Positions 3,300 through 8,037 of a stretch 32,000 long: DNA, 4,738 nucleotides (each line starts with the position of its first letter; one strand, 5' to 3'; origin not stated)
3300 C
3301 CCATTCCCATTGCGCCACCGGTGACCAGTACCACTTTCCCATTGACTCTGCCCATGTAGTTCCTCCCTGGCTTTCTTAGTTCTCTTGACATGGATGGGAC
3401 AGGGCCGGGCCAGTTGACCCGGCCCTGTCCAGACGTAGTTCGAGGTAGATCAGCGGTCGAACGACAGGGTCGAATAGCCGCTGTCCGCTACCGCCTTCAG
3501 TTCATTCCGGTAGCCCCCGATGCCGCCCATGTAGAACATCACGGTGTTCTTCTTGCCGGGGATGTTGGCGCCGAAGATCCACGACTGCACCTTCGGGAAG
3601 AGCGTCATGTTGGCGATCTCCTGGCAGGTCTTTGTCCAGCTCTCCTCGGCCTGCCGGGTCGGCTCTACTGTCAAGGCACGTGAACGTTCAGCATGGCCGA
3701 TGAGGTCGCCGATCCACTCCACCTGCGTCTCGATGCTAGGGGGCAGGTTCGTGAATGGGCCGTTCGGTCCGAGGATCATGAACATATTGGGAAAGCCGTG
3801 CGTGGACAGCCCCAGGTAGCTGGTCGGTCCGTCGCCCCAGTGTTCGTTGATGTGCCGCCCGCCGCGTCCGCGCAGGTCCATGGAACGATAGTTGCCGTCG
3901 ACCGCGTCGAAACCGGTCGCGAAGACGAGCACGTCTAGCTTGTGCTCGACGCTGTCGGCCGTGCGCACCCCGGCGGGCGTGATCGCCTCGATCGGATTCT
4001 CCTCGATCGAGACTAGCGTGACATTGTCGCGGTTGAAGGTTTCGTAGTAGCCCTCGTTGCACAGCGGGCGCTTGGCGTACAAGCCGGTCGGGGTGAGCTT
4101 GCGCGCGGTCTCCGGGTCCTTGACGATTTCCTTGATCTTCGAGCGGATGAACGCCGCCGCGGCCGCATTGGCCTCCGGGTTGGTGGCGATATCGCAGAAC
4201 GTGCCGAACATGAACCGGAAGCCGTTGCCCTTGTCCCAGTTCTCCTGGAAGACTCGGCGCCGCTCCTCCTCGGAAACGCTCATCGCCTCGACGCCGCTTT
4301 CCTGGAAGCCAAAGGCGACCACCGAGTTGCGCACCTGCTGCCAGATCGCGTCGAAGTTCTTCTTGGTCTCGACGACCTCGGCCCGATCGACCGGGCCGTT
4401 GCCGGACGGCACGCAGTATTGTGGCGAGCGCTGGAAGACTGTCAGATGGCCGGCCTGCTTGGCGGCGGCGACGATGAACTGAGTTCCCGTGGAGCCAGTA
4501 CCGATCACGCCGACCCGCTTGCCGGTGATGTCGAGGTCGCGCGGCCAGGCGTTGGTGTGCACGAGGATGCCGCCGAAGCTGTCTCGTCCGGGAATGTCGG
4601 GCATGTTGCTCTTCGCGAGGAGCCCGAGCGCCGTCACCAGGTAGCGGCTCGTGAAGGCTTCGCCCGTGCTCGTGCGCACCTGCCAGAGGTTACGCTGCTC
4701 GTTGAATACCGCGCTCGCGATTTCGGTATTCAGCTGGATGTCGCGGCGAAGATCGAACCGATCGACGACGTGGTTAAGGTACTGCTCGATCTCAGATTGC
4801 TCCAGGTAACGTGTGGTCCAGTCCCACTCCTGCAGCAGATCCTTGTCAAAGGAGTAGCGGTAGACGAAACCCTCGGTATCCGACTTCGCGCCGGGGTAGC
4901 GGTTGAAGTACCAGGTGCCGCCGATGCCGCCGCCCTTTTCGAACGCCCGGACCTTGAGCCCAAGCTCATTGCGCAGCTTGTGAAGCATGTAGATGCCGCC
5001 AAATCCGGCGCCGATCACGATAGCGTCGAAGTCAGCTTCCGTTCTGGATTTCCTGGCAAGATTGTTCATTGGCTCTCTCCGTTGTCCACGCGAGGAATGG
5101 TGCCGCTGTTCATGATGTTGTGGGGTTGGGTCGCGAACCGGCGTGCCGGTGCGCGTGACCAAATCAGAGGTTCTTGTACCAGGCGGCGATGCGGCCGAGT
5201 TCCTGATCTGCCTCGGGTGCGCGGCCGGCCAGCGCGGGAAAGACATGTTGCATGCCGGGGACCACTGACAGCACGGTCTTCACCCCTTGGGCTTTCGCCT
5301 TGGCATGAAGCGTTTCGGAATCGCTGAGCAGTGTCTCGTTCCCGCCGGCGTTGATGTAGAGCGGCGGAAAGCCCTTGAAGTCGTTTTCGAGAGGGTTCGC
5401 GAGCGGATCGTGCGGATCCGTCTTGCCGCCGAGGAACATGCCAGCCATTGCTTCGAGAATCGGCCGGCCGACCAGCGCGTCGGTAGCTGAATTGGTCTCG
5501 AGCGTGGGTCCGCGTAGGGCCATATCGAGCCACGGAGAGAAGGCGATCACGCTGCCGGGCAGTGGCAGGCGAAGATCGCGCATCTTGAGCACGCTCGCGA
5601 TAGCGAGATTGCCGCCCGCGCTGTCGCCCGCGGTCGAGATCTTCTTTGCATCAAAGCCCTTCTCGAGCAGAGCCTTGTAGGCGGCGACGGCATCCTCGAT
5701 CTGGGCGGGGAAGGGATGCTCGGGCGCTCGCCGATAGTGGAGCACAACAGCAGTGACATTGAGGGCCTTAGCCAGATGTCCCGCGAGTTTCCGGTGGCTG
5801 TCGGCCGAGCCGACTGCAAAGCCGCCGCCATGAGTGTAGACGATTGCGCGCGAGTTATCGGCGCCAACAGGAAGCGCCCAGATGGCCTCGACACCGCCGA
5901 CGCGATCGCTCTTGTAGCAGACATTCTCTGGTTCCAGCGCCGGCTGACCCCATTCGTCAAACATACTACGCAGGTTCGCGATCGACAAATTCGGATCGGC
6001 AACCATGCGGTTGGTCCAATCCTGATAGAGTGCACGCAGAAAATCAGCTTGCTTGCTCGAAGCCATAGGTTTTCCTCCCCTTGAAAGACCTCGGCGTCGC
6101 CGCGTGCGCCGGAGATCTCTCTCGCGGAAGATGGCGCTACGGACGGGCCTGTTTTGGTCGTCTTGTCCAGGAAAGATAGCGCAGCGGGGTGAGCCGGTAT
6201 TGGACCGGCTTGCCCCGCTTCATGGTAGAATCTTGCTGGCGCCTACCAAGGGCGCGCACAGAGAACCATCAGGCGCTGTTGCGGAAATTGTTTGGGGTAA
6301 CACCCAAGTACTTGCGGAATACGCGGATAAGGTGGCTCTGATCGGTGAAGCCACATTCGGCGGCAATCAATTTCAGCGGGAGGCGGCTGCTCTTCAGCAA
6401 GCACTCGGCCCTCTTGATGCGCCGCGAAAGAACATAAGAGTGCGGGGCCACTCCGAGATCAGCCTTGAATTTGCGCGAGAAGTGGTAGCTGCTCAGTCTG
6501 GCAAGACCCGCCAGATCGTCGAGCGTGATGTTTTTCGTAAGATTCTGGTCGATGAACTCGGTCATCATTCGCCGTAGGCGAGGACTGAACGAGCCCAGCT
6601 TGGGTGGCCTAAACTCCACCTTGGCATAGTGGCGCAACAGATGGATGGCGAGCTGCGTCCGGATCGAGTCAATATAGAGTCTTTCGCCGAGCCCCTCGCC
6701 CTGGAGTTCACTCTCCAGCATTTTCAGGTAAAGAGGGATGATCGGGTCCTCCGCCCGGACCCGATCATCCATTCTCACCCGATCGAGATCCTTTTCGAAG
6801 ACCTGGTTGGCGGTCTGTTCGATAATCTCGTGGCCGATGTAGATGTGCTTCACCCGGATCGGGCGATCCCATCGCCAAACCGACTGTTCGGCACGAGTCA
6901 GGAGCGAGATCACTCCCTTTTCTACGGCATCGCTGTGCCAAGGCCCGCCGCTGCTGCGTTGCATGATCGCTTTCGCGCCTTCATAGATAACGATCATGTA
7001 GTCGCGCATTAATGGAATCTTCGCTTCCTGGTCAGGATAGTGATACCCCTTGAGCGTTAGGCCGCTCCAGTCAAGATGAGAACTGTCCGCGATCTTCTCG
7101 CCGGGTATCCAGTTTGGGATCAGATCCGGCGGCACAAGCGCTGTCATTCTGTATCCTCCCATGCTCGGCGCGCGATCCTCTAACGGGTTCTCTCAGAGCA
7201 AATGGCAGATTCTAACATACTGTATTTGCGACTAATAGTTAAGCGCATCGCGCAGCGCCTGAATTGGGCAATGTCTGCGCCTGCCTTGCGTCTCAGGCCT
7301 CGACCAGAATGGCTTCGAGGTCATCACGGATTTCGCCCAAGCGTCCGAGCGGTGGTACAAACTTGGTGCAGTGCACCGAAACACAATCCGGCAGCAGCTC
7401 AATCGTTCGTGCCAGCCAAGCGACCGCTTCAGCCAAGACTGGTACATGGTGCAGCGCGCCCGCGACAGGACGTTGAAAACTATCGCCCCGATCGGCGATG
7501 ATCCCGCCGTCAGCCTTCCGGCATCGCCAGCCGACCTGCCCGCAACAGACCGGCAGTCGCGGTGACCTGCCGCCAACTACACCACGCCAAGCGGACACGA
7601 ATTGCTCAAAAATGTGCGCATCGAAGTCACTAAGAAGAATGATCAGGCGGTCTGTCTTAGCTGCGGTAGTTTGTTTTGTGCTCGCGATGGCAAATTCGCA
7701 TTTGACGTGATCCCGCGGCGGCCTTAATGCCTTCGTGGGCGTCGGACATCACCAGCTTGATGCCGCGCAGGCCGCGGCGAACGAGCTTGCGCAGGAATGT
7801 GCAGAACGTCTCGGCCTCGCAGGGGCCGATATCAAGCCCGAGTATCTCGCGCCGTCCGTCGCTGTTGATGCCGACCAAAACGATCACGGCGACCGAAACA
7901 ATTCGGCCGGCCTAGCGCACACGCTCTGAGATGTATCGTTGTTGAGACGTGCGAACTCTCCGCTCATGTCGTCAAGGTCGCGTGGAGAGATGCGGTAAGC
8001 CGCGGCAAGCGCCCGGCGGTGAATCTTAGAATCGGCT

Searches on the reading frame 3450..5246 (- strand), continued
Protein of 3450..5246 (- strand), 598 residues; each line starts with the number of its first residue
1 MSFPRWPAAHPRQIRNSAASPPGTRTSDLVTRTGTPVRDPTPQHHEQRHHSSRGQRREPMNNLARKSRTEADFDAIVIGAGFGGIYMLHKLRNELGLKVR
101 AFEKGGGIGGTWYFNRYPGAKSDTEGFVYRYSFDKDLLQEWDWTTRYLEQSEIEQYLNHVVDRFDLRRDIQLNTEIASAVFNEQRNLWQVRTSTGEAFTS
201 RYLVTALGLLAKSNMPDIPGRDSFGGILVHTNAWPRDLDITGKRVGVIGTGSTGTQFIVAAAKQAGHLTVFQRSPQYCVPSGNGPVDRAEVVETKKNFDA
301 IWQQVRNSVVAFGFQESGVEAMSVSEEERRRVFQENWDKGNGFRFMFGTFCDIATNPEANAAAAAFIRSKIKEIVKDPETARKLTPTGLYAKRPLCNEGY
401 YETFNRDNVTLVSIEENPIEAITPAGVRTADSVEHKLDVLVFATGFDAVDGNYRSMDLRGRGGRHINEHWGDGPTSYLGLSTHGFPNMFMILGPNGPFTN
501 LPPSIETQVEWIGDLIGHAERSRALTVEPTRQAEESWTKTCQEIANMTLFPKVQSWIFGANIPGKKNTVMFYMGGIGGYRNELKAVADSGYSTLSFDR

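Call 62: find_encoding_contigs(protein=P0442, flank=9000, max_places=1)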
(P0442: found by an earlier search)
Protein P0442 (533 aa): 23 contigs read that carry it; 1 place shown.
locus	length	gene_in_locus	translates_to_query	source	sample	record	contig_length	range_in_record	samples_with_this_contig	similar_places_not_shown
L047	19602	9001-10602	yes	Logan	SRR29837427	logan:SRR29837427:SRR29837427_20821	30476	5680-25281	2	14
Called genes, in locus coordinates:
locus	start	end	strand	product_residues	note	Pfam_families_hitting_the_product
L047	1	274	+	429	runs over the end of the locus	-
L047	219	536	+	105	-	-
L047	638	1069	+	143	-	-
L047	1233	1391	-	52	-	-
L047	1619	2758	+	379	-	-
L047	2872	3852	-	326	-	PF05708:Peptidase_C92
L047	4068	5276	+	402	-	-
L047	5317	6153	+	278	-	-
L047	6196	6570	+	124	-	-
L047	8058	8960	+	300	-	PF10340:Say1_Mug180, PF20434:BD-FAE, PF07859:Abhydrolase_3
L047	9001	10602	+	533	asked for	PF00743:FMO-like, PF07992:Pyr_redox_2, PF13450:NAD_binding_8 (weak), PF13738:Pyr_redox_3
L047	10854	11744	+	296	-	PF13557:Phenol_MetA_deg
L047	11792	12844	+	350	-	PF08240:ADH_N, PF00107:ADH_zinc_N, PF13602:ADH_zinc_N_2 (weak)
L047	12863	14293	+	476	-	PF00171:Aldedh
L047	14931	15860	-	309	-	PF00165:HTH_AraC, PF12833:HTH_18, PF00165:HTH_AraC (weak)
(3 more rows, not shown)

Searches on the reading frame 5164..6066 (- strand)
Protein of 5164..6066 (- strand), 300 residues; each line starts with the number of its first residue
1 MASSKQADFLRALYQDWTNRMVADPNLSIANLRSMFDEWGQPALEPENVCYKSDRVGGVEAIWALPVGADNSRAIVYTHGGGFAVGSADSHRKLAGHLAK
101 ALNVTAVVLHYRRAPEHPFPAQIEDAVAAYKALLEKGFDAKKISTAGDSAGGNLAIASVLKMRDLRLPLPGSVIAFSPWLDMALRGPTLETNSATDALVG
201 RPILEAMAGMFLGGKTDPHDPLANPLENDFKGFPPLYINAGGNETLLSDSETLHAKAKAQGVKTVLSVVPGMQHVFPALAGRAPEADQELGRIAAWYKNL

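Call 3: search_protein_families(library=pfam, proteins=[window:5164-6066:-])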
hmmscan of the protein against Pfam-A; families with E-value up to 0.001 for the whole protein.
window:5164-6066:- (300 aa): 4 families
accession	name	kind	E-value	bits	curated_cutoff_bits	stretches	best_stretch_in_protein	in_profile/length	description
PF07859.19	Abhydrolase_3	-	2e-53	181.8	25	1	75-276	1-208/210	alpha/beta hydrolase fold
PF10340.15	Say1_Mug180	-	5.6e-13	48.9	21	1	73-185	123-240/374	Steryl acetyl hydrolase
PF20434.5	BD-FAE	-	5.3e-11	42.9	26.8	1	69-158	10-106/215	BD-FAE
PF00975.26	Thioesterase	-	0.00022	21.9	26.4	1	83-164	8-89/226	Thioesterase domain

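Call 6: search_protein_families(library=ncbifam, proteins=[window:5164-6066:-])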
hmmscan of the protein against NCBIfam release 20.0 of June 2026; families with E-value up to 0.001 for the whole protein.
window:5164-6066:- (300 aa): 8 families
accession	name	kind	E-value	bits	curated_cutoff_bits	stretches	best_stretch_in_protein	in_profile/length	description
NF058651.1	GESAG_HSLs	subfamily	6.4e-74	248.7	430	1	14-296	9-291/296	GESAG motif subfamily hormone-sensitive lipase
NF058649.1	GTSAG_HSLs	subfamily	1.6e-42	146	380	1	34-298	50-309/312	GTSAG motif subfamily hormone-sensitive lipase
NF058653.1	LipP1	equivalog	2e-37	128.7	350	1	26-295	20-298/300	LipP1 family hormone-sensitive lipase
NF058650.1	GCSAG_HSLs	subfamily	2e-31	109.7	410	1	19-297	24-309/314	GCSAG motif subfamily hormone-sensitive lipase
NF007547.0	PRK10162.1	equivalog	6.1e-30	104.2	389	1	55-298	68-316/321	acetyl esterase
NF033149.0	CHL_hydrolase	equivalog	4.2e-25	88.3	500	1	64-285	66-293/310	chloramphenicol hydrolase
NF052352.1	TriaclglyLipLipYMycb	equivalog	7.3e-17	61.6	450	1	138-279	254-380/397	triacylglycerol lipase LipY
NF052354.1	EstLipQMycob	equivalog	0.00072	18.3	700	0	58-167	149-264/418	esterase LipQ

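Call 24: find_encoding_contigs(protein=window:5164-6066:-, flank=10000, max_places=8)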
Protein window:5164-6066:- (300 aa): 23 contigs read that carry it; 8 places shown.
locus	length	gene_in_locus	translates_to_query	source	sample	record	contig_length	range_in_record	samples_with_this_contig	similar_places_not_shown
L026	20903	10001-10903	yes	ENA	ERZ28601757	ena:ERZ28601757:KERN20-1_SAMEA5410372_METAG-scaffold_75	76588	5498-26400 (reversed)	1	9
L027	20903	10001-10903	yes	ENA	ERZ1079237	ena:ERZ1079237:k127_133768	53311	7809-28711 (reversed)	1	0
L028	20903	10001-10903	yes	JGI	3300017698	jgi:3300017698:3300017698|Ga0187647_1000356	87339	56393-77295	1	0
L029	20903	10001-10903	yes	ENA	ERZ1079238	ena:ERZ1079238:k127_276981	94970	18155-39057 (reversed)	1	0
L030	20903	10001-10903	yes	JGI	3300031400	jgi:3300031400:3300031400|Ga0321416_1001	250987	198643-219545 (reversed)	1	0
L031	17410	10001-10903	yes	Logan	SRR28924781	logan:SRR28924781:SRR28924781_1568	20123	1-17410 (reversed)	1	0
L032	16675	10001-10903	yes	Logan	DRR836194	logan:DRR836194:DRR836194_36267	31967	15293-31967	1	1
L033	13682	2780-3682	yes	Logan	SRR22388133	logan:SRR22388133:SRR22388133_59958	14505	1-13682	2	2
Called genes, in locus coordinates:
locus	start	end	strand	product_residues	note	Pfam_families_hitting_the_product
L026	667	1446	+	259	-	PF04896:AmoC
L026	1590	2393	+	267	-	PF02461:AMO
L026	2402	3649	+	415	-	PF04744:Monooxygenase_B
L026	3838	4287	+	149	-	-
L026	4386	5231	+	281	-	PF05448:AXE1 (weak)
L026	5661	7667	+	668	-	PF00672:HAMP (weak), PF00015:MCPsignal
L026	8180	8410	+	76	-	PF00872:Transposase_mut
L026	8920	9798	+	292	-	PF00165:HTH_AraC, PF12833:HTH_18, PF00165:HTH_AraC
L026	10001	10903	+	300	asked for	PF10340:Say1_Mug180, PF20434:BD-FAE, PF07859:Abhydrolase_3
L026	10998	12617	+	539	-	PF00743:FMO-like, PF07992:Pyr_redox_2, PF13738:Pyr_redox_3, PF13450:NAD_binding_8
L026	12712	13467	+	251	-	PF00106:adh_short, PF08659:KR, PF13561:adh_short_C2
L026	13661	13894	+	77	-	-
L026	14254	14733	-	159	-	-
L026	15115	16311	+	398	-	PF01266:DAO (faint), PF07992:Pyr_redox_2, PF13450:NAD_binding_8 (faint), PF00070:Pyr_redox, PF14759:Reductase_C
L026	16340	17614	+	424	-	PF00355:Rieske, PF00848:Ring_hydroxyl_A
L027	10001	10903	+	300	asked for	PF10340:Say1_Mug180, PF20434:BD-FAE, PF07859:Abhydrolase_3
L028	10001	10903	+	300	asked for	PF10340:Say1_Mug180, PF20434:BD-FAE, PF07859:Abhydrolase_3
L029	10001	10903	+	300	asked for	PF10340:Say1_Mug180, PF20434:BD-FAE, PF07859:Abhydrolase_3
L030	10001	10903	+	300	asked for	PF10340:Say1_Mug180, PF20434:BD-FAE, PF07859:Abhydrolase_3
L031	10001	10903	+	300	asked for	PF10340:Say1_Mug180, PF20434:BD-FAE, PF07859:Abhydrolase_3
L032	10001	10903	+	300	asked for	PF10340:Say1_Mug180, PF20434:BD-FAE, PF07859:Abhydrolase_3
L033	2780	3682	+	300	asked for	PF10340:Say1_Mug180, PF20434:BD-FAE, PF07859:Abhydrolase_3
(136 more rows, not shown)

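Call 37: search_solved_structures(query=window:5164-6066:-, max_evalue=1e-15)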
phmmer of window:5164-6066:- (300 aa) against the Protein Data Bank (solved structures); distinct sequences matched with E-value up to 1e-15: 61 (the best 60 are shown).
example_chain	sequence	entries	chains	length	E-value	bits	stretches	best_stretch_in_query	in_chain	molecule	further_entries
7at3_A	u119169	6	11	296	3.6e-61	210.6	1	29-296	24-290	EstD11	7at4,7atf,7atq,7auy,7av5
7at0_A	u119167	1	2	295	3.6e-61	210.6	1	29-296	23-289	EstD11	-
7at2_A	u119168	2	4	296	1e-60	209.1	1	29-296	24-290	EstD11 S144A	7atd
7nb5_A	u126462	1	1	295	1e-60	209.1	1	29-296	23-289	EstD11 S144A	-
6y9k_AAA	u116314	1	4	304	1.1e-60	209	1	30-298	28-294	Esterase Est8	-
4xvc_A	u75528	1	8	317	4.5e-59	203.7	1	54-296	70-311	Esterase E40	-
9vmr_A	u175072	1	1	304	4.7e-59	203.7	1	25-297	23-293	Esterase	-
9vmu_A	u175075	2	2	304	1.1e-58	202.4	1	25-297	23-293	Esterase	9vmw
5gms_A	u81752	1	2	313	2e-58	201.6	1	54-296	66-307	Esterase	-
5gmr_C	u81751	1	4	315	2.1e-58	201.5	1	54-296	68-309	Esterase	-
3v9a_A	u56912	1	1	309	2.8e-58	201.1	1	53-296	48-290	Esterase/lipase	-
3fak_A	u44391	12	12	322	3.1e-58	200.9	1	53-296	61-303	Esterase/lipase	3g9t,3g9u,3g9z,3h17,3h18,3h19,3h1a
9izt_A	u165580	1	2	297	5.9e-52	180.4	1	28-296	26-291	Acetyl esterase/lipase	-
7b1x_A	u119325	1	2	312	7.8e-49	170.1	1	11-284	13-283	esterase PMGL3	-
3k6k_A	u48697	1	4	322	3.4e-46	161.4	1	21-296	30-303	Esterase/lipase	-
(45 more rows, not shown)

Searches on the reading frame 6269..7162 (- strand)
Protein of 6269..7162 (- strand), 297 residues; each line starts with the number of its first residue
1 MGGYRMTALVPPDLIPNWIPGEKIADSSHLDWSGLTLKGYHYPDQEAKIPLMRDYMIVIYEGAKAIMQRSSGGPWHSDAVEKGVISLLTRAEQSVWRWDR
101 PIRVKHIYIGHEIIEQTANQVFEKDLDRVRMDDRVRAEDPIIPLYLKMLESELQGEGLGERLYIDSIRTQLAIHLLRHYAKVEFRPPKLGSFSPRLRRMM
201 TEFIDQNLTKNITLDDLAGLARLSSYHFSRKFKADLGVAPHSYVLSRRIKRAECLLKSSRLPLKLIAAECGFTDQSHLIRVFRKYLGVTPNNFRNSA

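Call 3: search_protein_families(library=pfam, proteins=[window:6269-7162:-])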
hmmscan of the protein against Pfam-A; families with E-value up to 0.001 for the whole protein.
window:6269-7162:- (297 aa): 2 families
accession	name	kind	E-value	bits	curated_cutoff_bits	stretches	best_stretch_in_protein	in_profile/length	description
PF00165.29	HTH_AraC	-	3.3e-23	81.7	26.6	2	256-295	1-42/42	Bacterial regulatory helix-turn-helix proteins, AraC family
PF12833.13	HTH_18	-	1.2e-21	77.3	33.6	1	217-295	1-79/80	Helix-turn-helix domain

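Call 6: search_protein_families(library=ncbifam, proteins=[window:6269-7162:-])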
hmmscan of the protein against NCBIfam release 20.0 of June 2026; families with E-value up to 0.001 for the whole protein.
window:6269-7162:- (297 aa): 31 families (the best 25 are shown)
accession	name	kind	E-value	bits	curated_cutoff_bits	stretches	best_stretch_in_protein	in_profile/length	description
NF007860.0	PRK10572.1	equivalog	2.1e-18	66.2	208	1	190-296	179-284/292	arabinose operon transcriptional regulator AraC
NF047788.1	TransRegPocR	equivalog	6.1e-18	65.1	500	1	201-296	195-290/296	transcriptional regulator PocR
TIGR04094.1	adjacent_YSIRK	equivalog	2.3e-17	63.1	200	1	192-294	283-383/383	YSIRK-targeted surface antigen transcriptional regulator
NF052371.1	TransRegGbdRPseu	equivalog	7.3e-17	61.4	480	1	182-295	214-325/365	choline metabolism transcriptional regulator GbdR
NF006902.0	PRK09393.1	equivalog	1.5e-16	60.5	425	1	196-296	222-321/327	transcriptional regulator FtrA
NF047455.1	TF_Staph_AryK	equivalog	4.3e-16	58.3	850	1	161-296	124-258/759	transcriptional regulator AryK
NF007584.0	PRK10219.1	equivalog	8.8e-13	48.6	174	1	199-296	9-106/107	superoxide response transcriptional regulator SoxS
NF049932.1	TranspRegBtr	equivalog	7.2e-12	44.6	900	1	201-293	170-262/531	bacillibactin transport transcriptional regulator Btr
NF010028.0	PRK13503.1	equivalog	1.9e-11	43.9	288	1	195-295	172-271/278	HTH-type transcriptional activator RhaS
NF012198.0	MarA_TF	equivalog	6.6e-11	42.4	250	1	201-294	15-108/124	MDR efflux pump AcrAB transcriptional activator MarA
NF008564.0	PRK11511.1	equivalog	7.4e-11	42.3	202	1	201-294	15-108/127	MDR efflux pump AcrAB transcriptional activator MarA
NF010026.0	PRK13501.1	equivalog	1.8e-10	40.5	363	1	169-295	153-276/290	HTH-type transcriptional activator RhaR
NF011701.0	PRK15121.1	equivalog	5.4e-10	39.2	426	1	200-296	10-106/289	MDR efflux pump AcrAB transcriptional activator RobA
NF012228.1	RobA_TF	equivalog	5.8e-10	39.1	380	1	201-296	9-104/286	MDR efflux pump AcrAB transcriptional activator RobA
NF012144.2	ramA_TF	equivalog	1.6e-09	38.2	180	1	199-295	9-105/108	RamA family antibiotic efflux transcriptional regulator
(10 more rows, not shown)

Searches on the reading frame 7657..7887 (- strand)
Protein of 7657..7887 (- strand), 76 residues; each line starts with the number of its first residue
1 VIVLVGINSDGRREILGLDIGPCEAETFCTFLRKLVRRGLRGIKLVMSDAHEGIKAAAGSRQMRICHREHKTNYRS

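Call 70: search_protein_families(library=pfam, proteins=[window:7657-7887:-], max_evalue=0.01)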
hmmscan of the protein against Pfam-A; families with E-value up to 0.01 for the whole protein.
window:7657-7887:- (76 aa): 1 family
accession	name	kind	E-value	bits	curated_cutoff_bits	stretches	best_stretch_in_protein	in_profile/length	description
PF00872.24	Transposase_mut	-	2.4e-14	53.5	21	1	2-58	184-241/379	Transposase, Mutator family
